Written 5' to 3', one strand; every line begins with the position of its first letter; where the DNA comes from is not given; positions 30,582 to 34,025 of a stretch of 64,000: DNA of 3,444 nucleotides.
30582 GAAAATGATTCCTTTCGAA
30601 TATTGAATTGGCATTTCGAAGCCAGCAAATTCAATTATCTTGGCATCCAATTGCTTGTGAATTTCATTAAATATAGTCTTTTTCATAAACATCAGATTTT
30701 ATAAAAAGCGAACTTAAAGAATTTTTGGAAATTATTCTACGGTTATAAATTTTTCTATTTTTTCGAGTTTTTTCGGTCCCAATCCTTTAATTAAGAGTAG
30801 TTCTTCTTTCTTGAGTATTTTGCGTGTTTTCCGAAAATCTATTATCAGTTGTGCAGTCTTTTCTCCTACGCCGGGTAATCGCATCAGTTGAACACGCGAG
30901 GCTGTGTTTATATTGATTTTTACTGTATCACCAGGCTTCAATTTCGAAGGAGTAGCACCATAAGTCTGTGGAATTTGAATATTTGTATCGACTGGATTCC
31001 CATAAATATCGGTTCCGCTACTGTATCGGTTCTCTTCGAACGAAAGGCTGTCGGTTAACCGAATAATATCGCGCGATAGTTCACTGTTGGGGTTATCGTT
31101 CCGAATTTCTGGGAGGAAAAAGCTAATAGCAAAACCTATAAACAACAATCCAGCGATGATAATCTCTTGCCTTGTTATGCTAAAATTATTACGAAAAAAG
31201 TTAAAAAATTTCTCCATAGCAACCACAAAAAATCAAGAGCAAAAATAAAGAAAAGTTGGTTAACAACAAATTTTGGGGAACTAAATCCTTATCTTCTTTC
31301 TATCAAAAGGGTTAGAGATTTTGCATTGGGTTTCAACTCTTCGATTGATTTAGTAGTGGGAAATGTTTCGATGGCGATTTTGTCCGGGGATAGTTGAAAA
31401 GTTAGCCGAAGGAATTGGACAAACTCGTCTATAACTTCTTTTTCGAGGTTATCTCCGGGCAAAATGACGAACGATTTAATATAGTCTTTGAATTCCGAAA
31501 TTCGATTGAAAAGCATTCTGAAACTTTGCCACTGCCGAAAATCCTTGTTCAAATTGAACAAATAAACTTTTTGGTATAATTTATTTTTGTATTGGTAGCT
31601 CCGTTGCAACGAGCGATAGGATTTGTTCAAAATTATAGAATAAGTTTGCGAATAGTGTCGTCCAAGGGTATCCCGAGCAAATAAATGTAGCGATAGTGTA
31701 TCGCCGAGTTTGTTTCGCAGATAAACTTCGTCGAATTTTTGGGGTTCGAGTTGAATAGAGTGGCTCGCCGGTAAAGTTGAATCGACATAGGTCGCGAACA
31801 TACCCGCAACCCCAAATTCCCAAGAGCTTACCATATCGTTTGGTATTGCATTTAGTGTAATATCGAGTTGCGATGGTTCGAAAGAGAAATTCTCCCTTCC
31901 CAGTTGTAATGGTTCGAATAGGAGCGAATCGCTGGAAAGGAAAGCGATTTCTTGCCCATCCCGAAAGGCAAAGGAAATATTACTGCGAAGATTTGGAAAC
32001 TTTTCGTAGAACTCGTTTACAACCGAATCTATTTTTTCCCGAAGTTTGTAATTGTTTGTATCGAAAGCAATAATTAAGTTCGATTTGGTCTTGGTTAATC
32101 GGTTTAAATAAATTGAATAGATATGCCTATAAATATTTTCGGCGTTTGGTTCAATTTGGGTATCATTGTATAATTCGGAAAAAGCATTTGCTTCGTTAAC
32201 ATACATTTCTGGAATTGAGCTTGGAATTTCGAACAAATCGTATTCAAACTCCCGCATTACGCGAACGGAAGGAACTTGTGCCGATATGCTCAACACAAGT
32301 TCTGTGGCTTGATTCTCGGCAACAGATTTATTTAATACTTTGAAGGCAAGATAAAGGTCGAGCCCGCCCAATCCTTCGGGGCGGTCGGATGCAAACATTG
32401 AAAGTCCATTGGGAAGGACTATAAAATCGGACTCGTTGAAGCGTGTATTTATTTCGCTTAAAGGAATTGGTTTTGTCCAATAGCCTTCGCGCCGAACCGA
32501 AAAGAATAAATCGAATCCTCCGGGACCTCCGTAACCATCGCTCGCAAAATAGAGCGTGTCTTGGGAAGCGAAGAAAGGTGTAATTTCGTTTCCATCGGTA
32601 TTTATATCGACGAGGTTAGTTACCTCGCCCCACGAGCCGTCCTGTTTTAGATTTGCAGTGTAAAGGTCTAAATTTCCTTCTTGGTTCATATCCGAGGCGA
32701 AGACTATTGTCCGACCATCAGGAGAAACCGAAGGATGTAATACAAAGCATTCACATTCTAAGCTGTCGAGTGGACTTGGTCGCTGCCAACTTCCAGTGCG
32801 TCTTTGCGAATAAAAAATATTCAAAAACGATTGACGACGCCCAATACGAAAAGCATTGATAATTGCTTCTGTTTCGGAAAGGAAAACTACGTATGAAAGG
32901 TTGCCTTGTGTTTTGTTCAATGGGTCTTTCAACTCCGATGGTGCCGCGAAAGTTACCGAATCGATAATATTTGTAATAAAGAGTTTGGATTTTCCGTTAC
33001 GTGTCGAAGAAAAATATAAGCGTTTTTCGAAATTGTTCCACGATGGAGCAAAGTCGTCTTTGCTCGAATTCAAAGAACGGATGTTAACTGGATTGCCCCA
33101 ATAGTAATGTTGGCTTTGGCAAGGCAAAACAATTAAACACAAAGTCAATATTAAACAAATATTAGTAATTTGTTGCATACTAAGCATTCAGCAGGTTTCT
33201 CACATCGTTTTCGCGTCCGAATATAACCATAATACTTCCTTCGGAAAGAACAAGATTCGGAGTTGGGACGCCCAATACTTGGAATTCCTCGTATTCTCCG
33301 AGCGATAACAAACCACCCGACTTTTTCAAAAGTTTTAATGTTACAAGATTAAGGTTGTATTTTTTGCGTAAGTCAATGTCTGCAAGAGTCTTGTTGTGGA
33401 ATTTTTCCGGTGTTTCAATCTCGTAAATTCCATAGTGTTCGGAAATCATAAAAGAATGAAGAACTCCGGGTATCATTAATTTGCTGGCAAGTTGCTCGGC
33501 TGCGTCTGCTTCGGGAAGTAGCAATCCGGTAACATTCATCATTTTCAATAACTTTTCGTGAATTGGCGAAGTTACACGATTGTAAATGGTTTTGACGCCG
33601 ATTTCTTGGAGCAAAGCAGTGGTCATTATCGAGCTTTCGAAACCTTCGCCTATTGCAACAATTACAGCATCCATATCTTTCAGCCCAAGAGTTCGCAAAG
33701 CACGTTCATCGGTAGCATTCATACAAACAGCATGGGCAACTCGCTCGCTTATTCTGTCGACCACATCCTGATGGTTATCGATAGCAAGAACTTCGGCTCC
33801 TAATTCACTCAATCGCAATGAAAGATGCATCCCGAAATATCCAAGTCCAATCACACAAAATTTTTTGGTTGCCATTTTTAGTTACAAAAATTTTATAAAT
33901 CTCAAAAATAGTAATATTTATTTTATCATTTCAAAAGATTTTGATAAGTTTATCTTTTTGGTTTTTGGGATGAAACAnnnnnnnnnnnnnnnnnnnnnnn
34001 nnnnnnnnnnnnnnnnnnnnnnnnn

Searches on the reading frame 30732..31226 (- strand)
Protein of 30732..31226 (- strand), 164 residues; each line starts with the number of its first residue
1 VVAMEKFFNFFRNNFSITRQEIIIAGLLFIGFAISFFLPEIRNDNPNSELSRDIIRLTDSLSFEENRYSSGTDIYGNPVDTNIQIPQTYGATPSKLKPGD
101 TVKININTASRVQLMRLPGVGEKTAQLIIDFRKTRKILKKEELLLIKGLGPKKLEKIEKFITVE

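Call 11: search_protein_families(library=pfam, proteins=[window:30732-31226:-], max_evalue=0.001)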
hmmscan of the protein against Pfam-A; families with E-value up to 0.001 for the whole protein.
window:30732-31226:- (164 aa): 4 families
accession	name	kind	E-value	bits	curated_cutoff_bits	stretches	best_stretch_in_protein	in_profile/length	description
PF12836.13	HHH_3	-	9e-18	64.6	27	1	101-162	3-65/65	Helix-hairpin-helix motif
PF00633.29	HHH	-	2e-11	43.6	24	1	105-131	4-30/30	Helix-hairpin-helix motif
PF14520.12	HHH_5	-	2.5e-07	31.5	27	1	108-131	31-54/57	Helix-hairpin-helix domain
PF21176.3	RecR_HhH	-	0.00078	19.7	27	0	113-126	7-20/45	RecR, helix-hairpin-helix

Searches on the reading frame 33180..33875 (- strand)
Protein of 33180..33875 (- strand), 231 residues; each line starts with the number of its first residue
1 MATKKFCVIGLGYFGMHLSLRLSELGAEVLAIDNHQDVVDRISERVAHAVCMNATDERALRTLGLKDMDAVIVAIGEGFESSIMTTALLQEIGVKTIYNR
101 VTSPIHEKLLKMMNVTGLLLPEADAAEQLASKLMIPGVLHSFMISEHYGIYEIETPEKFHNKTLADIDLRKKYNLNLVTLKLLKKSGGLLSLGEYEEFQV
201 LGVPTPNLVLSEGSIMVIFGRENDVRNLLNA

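Call 11: search_protein_families(library=pfam, proteins=[window:33180-33875:-], max_evalue=0.001)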
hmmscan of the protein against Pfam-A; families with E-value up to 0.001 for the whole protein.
window:33180-33875:- (231 aa): 4 families
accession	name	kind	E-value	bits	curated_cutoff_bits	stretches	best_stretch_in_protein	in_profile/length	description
PF02254.24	TrkA_N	-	7.1e-23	81.6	23.8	1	6-116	1-111/116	TrkA-N domain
PF02080.26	TrkA_C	-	3.2e-07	30.6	27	1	151-229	4-67/71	TrkA-C domain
PF03721.20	UDPG_MGDP_dh_N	-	3e-06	27.4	27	1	5-46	2-43/187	UDP-glucose/GDP-mannose dehydrogenase family, NAD binding domain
PF03446.21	NAD_binding_2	-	0.00048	20.6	21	1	6-79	2-67/161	NAD binding domain of 6-phosphogluconate dehydrogenase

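Call 97: find_related_loci(query=window:33180-33875:-, collection=genome_contigs, flank=10000)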
Query window:33180-33875:- (231 aa) in genome_contigs; peptide patterns used: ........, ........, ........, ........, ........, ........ (x = any residue, [..] = any of these).
47 stretches matched a pattern; 16 encode a relative of the query (tblastn E <= 1e-3); 16 distinct loci.
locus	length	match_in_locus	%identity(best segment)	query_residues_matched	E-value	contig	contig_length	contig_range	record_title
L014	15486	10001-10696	91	1-231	2e-143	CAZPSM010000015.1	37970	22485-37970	MAG TPA_asm: uncultured Hyphomicrobiales bacterium isolate binchicken_co135_216 genome assembly, contig: NODE_2127_lengt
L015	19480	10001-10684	86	3-230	6e-137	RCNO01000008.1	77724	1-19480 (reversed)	MAG: Bacteroidetes/Chlorobi group bacterium MS-B_bin-24 MS_under00012, whole genome shotgun sequence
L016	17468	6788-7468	85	4-230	2e-134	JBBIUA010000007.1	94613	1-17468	MAG: Ignavibacteria bacterium isolate QNF170220_bin_42 NODE_136_length_94613_cov_2.48112, whole genome shotgun sequence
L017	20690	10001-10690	82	1-230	4e-133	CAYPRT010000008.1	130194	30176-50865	MAG TPA_asm: uncultured Hyphomicrobiales bacterium isolate binchicken_co30_98 genome assembly, contig: NODE_154_length_1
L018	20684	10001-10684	80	3-230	3e-125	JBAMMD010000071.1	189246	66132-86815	MAG: Candidatus Kapaibacterium sp. isolate MAG22 ExploCarb_3808S_S2_9_length_189246_cov_15, whole genome shotgun sequenc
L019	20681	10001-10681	80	4-230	3e-124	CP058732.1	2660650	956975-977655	MAG: Candidatus Kapaibacterium sp. isolate Ch6 chromosome, complete genome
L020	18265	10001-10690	79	1-230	1e-123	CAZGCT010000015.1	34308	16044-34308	MAG TPA_asm: uncultured Hyphomicrobiales bacterium isolate binchicken_co40_53 genome assembly, contig: NODE_889_length_3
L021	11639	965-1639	79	3-227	5e-122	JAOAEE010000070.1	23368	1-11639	MAG: Ignavibacteria bacterium isolate SKW251 k141_334015, whole genome shotgun sequence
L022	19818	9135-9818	81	3-230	1e-115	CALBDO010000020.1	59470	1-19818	MAG: Candidatus Kapabacteria bacterium isolate R1_Bin_METABAT__89_1 genome assembly, contig: c_000000991775, whole genom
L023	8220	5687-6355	80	3-225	8e-112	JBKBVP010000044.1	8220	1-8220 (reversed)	MAG: Candidatus Kapaibacteriota bacterium isolate 21I_056.bin.23 NODE_47_length_8220_cov_3.409309, whole genome shotgun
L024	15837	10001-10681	50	1-228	6e-72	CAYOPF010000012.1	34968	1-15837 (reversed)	MAG TPA_asm: uncultured Chloroherpeton sp. isolate binchicken_co37_4 genome assembly, contig: NODE_533_length_34968_cov_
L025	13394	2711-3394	50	1-229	2e-70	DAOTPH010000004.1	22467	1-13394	MAG TPA_asm: Bacteroidota bacterium isolate AMR_MDS_2848 NODE_2371_length_22467_cov_4.574648, whole genome shotgun seque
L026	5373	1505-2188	49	1-229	4e-70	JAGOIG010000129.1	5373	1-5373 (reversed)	MAG: Candidatus Kapaibacterium sp. isolate Go_SlDig_bin_37 Go_SlDig_51325_length_5373_cov_5.552612, whole genome shotgun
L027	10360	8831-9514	49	1-229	2e-69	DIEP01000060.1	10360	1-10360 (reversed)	MAG TPA_asm: Ignavibacteria bacterium UBA5771 UBA5771_contig_60544, whole genome shotgun sequence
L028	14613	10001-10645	32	5-229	3e-38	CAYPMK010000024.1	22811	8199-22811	MAG TPA_asm: uncultured Bdellovibrionales bacterium isolate binchicken_co153_413 genome assembly, contig: NODE_2628_leng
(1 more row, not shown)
